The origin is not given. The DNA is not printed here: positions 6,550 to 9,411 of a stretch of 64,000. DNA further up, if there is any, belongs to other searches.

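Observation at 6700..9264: Single-polypeptide CoADR-like flavoprotein + rhodanese + siroheme sulfite-reductase-like module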

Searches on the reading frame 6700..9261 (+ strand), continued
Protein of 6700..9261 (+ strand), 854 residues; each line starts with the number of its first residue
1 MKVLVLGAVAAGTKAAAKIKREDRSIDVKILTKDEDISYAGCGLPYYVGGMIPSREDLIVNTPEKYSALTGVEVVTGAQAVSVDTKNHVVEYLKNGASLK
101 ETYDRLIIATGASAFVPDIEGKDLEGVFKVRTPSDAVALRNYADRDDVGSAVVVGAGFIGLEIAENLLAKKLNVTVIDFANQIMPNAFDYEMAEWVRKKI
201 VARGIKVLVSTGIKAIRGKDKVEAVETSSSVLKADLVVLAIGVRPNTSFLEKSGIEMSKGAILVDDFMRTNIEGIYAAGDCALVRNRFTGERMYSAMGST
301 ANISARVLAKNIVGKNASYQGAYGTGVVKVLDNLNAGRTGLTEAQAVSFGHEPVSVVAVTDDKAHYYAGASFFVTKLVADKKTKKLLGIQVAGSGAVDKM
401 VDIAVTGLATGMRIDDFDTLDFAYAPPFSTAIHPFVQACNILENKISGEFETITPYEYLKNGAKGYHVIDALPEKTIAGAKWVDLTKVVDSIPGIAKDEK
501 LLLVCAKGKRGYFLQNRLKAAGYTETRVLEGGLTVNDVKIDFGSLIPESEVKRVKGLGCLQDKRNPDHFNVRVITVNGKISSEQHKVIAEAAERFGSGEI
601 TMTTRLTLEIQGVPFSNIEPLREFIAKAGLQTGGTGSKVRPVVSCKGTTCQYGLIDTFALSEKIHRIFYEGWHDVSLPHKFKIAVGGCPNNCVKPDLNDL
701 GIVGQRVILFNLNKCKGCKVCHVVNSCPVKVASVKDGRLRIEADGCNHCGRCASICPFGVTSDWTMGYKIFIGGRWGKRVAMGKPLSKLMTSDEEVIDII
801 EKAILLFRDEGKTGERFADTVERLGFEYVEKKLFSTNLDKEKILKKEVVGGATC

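Call 20: find_related_loci(query=A1, collection=genome_contigs, flank=6000)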
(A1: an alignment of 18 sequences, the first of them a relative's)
Query A1 (854 aa) in genome_contigs; peptide patterns used: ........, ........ (x = any residue, [..] = any of these).
600 stretches matched a pattern (row limit reached: there are more); 597 encode a relative of the query (tblastn E <= 1e-3); the best 80 are kept; 80 distinct loci.
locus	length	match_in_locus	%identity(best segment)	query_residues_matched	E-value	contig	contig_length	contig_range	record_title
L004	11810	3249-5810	68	1-854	0e+0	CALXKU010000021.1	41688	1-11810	MAG: uncultured Spirochaetaceae bacterium isolate BRZ_DP__bin98 genome assembly, contig: BRZ_DP__NODE_1291_length_41688_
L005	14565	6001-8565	69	1-854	0e+0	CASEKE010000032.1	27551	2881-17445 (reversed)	uncultured Spirochaetales bacterium isolate CO.O18.metabat-bins.270 genome assembly, contig: CO.O18.metabat-bins.270.fa_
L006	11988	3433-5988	68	1-854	0e+0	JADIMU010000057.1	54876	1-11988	MAG: Candidatus Aphodenecus pullistercoris isolate 11167 F1M09__C372482_L54876_SRR9113735, whole genome shotgun sequence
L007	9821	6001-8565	66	1-854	0e+0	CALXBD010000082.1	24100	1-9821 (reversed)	MAG: uncultured Clostridia bacterium isolate E13__bin87 genome assembly, contig: E13__k127_420125, whole genome shotgun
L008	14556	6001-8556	67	1-854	0e+0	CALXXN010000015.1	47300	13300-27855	MAG: uncultured Spirochaetales bacterium isolate BRZ_SD__bin58 genome assembly, contig: BRZ_SD__NODE_511_length_47300_co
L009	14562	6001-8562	65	1-854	0e+0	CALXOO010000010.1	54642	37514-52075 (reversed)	MAG: uncultured Spirochaetales bacterium isolate BRZ_DC__bin66 genome assembly, contig: BRZ_DC__NODE_600_length_54642_co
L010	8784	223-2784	65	1-854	0e+0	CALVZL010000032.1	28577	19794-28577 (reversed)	MAG: uncultured Clostridia bacterium isolate E27__bin197 genome assembly, contig: E27__k127_4650997, whole genome shotgu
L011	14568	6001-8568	64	1-854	0e+0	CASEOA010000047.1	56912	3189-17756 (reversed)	uncultured Eubacteriales bacterium isolate SI.A6.metabat-bins.59 genome assembly, contig: SI.A6.metabat-bins.59.fa_k141_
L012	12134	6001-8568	65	1-854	0e+0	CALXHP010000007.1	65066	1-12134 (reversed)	MAG: uncultured Gemmiger sp. isolate BRZ_F__bin64 genome assembly, contig: BRZ_F__NODE_647_length_65066_cov_41.381788, w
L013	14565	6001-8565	64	1-854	0e+0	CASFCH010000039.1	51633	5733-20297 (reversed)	uncultured Oscillospiraceae bacterium isolate SI.A105.metabat-bins.20 genome assembly, contig: SI.A105.metabat-bins.20.f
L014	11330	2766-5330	64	1-854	0e+0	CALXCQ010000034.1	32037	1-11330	MAG: uncultured Oscillospiraceae bacterium isolate E05__bin171 genome assembly, contig: E05__k127_6985855, whole genome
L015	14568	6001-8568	65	1-854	0e+0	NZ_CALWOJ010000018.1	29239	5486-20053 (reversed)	MAG: uncultured Flavonifractor sp. isolate BRZ_DE__bin88 BRZ_DE__NODE_1614_length_29239_cov_7.205164, whole genome shotg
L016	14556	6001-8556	65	1-854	0e+0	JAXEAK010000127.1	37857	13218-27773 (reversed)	MAG: Faecousia sp. isolate SUG2898 k141_4398743, whole genome shotgun sequence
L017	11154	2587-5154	64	1-854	0e+0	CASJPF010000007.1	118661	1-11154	MAG: Lachnospiraceae bacterium isolate G1-1A_111220.8_1677753948 genome assembly, contig: NODE_118_length_118661_cov_13.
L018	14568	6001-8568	64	1-854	0e+0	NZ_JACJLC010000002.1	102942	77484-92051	Pseudoflavonifractor phocaeensis strain An507 An507_contig-110_1, whole genome shotgun sequence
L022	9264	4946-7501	65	1-854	0e+0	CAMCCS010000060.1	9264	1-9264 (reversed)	MAG: uncultured Clostridia bacterium isolate SRR17382106_bin.37_metaWRAP_v1.3_MAG genome assembly, contig: ERZ10544639.4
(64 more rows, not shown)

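Call 25: search_protein_representatives(protein=window:6700-9261:+)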
Query: 854 residues. Proteins with E-value up to 0.001 (for the whole library): 32997; up to 1e-10: 15858; up to 1e-30: 2758. The best 150 are listed.
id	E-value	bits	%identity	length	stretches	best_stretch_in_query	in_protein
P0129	0.0e+00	1052.2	56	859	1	1-854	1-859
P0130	3.3e-230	783.0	64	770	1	154-707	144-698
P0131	1.4e-207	708.1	43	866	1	1-854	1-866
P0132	2.4e-190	651.1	56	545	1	1-539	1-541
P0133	8.0e-179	613.0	66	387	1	469-854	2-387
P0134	2.5e-165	568.4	48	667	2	353-854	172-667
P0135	8.8e-134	464.0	46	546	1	1-536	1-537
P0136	7.0e-121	421.3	60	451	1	541-854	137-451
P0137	2.8e-119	416.0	61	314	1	549-846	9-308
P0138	1.1e-111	390.9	65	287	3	587-811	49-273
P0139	6.2e-110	385.1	40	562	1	2-535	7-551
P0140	1.2e-109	384.2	67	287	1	221-480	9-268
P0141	6.0e-109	381.9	48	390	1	153-540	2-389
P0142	1.3e-107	377.5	39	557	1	3-533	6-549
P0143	8.5e-106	371.4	53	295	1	546-834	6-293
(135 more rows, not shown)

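Call 29: search_protein_families(library=pfam, proteins=[P0136], max_evalue=0.001)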
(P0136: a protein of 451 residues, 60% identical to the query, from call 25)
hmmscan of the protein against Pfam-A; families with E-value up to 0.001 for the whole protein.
P0136 (451 aa): 9 families
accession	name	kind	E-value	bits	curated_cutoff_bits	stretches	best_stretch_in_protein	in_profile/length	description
PF01077.27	NIR_SIR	-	6.8e-31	107.3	27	1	231-426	2-148/158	Nitrite and sulphite reductase 4Fe-4S domain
PF09719.15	C_GCAxxG_C_C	-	4e-22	79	27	1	16-124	2-118/118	Putative redox-active protein (C_GCAxxG_C_C)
PF03460.22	NIR_SIR_ferr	-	5.7e-11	42.4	24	1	164-221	10-67/69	Nitrite/Sulfite reductase ferredoxin-like half domain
PF13237.11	Fer4_10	-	5.5e-09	36.2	25.5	2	305-352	4-53/53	4Fe-4S dicluster domain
PF12837.12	Fer4_6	-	1.6e-08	34.5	25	2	335-354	3-22/24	4Fe-4S binding domain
PF12797.12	Fer4_2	-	1e-05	25.6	24.5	1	333-353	2-22/22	4Fe-4S binding domain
PF12838.12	Fer4_7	-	1.8e-05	25.5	27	1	309-354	1-51/52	4Fe-4S dicluster domain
PF00037.32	Fer4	-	7.9e-05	22.8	21.1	1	335-355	2-22/24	4Fe-4S binding domain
PF14697.11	Fer4_21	-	0.00025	21.6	35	0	281-325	12-55/59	4Fe-4S dicluster domain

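Call 32: find_homologous_proteins(query=P0131, max_evalue=1e-30)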
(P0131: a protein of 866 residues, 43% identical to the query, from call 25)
Query P0131 (866 aa): 8000 proteins with E <= 1e-30 among 8000 candidates; the best 120 are listed.
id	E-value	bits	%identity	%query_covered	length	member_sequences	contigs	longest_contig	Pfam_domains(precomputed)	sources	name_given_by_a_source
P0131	0.0e+0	1970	100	100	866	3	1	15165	PF01077.28,PF13450.13,PF07992.21,PF12837.13,PF00070.34,PF00581.26,PF03486.21,PF03460.23,PF01266.31,PF12797.13,PF02852.29,PF13738.13,PF13237.12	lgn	-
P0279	0.0e+0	1726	86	100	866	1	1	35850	PF01077.28,PF01266.31,PF12797.13,PF13450.13,PF02852.29,PF07992.21,PF12837.13,PF00070.34,PF00581.26,PF13738.13,PF03460.23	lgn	-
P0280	0.0e+0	1252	64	100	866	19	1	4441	PF01077.28,PF01266.31,PF02852.29,PF07992.21,PF00070.34,PF00581.26,PF13738.13,PF03460.23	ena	-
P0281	0.0e+0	1083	54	100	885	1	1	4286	PF01077.28,PF13450.13,PF02852.29,PF07992.21,PF00070.34,PF00581.26,PF13738.13,PF03460.23,PF13454.13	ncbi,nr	ncbi:MAG: FAD-dependent oxidoreductase [Eubacteriales bacterium]|nr:FAD-dependent oxidoreductase [Eu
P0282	0.0e+0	1070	54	100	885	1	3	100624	PF01077.28,PF01266.31,PF13450.13,PF02852.29,PF07992.21,PF00070.34,PF00581.26,PF13738.13,PF03486.21,PF03460.23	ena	-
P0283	0.0e+0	1061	55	100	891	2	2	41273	PF01077.28,PF12797.13,PF13450.13,PF02852.29,PF07992.21,PF00070.34,PF00581.26,PF13738.13,PF03486.21,PF03460.23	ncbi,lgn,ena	-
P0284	7.7e-189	648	55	62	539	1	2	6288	PF01266.31,PF13450.13,PF02852.29,PF07992.21,PF00070.34,PF00581.26,PF13738.13,PF03486.21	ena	-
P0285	8.8e-188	644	54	62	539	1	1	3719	PF01266.31,PF13450.13,PF02852.29,PF07992.21,PF00070.34,PF00581.26,PF13738.13,PF03486.21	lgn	-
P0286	1.3e-186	640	54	62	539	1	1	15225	PF01266.31,PF13450.13,PF02852.29,PF07992.21,PF00070.34,PF00581.26,PF13738.13,PF03486.21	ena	-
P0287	3.2e-180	619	52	62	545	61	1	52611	PF01266.31,PF13450.13,PF02852.29,PF07992.21,PF00070.34,PF00581.26,PF13738.13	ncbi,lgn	ncbi:MAG: FAD-dependent oxidoreductase [Monoglobales bacterium]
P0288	3.7e-179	616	52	62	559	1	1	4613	PF13450.13,PF02852.29,PF07992.21,PF00070.34,PF00581.26,PF13738.13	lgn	-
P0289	9.6e-179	614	51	62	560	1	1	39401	PF01266.31,PF13450.13,PF02852.29,PF07992.21,PF00070.34,PF00581.26,PF13738.13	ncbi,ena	-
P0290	9.8e-179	614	52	62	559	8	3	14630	PF13450.13,PF02852.29,PF07992.21,PF00070.34,PF00581.26,PF13738.13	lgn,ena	-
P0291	1.5e-178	614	51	62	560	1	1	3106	PF01266.31,PF13450.13,PF02852.29,PF07992.21,PF00070.34,PF00581.26,PF13738.13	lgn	-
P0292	2.1e-178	613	52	62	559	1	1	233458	PF01266.31,PF13450.13,PF02852.29,PF07992.21,PF00070.34,PF00581.26,PF13738.13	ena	-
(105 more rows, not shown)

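Call 43: find_encoding_contigs(protein=P0282, flank=7000, max_places=3)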
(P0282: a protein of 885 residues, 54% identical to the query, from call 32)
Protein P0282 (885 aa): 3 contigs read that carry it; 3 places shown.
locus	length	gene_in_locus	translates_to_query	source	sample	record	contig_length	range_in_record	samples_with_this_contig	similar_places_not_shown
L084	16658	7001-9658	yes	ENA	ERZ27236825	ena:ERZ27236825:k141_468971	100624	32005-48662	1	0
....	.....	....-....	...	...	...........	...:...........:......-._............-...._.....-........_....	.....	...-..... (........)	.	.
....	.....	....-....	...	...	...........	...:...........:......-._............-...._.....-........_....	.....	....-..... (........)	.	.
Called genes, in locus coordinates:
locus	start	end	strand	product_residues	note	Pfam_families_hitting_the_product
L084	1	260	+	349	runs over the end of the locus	PF01384:PHO4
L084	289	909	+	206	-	PF01865:PhoU_div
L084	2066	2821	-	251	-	PF12844:HTH_19, PF13443:HTH_26 (weak), PF13560:HTH_31 (weak), PF01381:HTH_3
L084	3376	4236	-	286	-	PF00126:HTH_1, PF03466:LysR_substrate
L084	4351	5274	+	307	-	PF01497:Peripla_BP_2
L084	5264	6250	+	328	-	PF01032:FecCD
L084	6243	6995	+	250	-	PF02463:SMC_N, PF13476:AAA_23 (faint), PF13175:AAA_15 (faint), PF00005:ABC_tran, PF13304:AAA_21 (weak)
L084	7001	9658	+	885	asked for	PF01266:DAO (faint), PF07992:Pyr_redox_2, PF13738:Pyr_redox_3, PF00070:Pyr_redox, PF02852:Pyr_redox_dim, PF00581:Rhodanese, PF03460:NIR_SIR_ferr, PF01077:NIR_SIR, +2 more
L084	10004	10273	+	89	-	PF18780:HNH_repeat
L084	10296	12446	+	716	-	PF14478:DUF4430 (weak)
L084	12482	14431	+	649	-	-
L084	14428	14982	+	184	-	PF14478:DUF4430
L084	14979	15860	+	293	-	PF02361:CbiQ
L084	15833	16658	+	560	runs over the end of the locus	PF03193:RsgA_GTPase (faint), PF09818:ABC_ATPase (faint), PF13481:AAA_25 (faint), PF00005:ABC_tran, PF02463:SMC_N (weak), PF13401:AAA_22 (weak), PF00005:ABC_tran, PF13304:AAA_21 (weak), +2 more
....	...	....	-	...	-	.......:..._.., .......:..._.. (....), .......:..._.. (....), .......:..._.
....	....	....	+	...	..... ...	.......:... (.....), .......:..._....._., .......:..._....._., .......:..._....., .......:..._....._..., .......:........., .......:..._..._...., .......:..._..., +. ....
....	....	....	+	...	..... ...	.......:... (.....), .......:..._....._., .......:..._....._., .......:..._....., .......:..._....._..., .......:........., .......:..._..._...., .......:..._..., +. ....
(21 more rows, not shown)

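Call 44: find_encoding_contigs(protein=P0136, flank=7000, max_places=3)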
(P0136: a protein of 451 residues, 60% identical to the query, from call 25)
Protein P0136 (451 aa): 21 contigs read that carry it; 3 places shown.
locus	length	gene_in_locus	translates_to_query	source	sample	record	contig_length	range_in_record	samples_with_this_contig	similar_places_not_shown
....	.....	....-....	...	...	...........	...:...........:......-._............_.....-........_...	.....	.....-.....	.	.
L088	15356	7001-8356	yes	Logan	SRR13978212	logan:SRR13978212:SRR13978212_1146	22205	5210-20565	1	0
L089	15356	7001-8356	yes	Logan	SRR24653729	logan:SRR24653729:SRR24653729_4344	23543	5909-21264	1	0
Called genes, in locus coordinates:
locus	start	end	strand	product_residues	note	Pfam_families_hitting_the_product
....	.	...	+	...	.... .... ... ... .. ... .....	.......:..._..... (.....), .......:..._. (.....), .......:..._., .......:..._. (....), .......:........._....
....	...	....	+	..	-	-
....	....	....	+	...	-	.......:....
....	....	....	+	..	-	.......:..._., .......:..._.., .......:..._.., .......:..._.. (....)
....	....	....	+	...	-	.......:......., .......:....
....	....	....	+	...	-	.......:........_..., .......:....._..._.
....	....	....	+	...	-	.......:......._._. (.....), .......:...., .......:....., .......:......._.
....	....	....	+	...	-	-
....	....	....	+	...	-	-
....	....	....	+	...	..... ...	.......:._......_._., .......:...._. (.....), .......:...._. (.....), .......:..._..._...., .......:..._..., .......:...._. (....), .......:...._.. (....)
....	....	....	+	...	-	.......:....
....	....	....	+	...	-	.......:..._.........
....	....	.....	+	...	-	-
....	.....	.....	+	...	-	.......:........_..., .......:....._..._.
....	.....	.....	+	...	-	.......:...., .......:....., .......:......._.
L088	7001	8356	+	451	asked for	PF09719:C_GCAxxG_C_C, PF12797:Fer4_2 (faint), PF12837:Fer4_6 (faint), PF03460:NIR_SIR_ferr, PF01077:NIR_SIR, PF12838:Fer4_7 (weak), PF13237:Fer4_10 (weak)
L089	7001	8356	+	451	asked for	PF09719:C_GCAxxG_C_C, PF12797:Fer4_2 (faint), PF12837:Fer4_6 (faint), PF03460:NIR_SIR_ferr, PF01077:NIR_SIR, PF12838:Fer4_7 (weak), PF13237:Fer4_10 (weak)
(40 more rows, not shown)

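Call 45: find_encoding_contigs(protein=P0137, flank=7000, max_places=3)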
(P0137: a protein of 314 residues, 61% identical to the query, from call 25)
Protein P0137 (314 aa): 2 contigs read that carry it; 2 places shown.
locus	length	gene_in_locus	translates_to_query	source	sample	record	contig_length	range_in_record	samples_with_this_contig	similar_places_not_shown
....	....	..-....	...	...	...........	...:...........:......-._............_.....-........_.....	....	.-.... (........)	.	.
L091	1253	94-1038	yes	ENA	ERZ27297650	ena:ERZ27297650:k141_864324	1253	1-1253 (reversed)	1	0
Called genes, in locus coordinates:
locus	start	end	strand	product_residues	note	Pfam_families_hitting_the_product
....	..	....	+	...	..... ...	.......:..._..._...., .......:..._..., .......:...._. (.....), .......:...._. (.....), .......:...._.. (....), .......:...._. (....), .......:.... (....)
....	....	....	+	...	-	?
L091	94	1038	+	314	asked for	PF03460:NIR_SIR_ferr, PF01077:NIR_SIR, PF12837:Fer4_6 (faint), PF12797:Fer4_2 (faint), PF13237:Fer4_10 (weak), PF12838:Fer4_7 (weak), PF00037:Fer4 (weak)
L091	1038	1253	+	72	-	?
